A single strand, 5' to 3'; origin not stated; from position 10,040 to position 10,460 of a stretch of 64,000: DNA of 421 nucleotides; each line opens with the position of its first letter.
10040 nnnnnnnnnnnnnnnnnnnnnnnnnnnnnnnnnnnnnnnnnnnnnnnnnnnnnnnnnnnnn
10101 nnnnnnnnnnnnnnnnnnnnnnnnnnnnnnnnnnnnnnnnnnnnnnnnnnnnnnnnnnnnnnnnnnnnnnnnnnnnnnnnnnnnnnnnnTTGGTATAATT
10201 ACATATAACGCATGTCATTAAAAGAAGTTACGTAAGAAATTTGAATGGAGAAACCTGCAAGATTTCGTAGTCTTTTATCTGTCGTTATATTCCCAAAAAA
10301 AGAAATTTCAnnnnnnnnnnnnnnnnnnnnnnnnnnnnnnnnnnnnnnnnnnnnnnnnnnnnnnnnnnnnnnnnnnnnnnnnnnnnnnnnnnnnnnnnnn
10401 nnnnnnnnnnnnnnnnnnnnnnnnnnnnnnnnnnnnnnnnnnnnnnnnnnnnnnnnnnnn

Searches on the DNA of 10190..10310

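Call 67: search_with_rna_model(model_id=R1, source=window, start=10190, end=10310, filters=off, max_evalue=10, show_alignments=2)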
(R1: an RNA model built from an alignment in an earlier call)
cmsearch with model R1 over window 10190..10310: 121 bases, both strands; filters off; matches with E-value up to 10: 2.
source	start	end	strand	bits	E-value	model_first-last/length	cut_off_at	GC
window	10203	10290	+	4.6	0.3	1-73/73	no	0.31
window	10203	10290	-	4.4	0.36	1-73/73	no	0.31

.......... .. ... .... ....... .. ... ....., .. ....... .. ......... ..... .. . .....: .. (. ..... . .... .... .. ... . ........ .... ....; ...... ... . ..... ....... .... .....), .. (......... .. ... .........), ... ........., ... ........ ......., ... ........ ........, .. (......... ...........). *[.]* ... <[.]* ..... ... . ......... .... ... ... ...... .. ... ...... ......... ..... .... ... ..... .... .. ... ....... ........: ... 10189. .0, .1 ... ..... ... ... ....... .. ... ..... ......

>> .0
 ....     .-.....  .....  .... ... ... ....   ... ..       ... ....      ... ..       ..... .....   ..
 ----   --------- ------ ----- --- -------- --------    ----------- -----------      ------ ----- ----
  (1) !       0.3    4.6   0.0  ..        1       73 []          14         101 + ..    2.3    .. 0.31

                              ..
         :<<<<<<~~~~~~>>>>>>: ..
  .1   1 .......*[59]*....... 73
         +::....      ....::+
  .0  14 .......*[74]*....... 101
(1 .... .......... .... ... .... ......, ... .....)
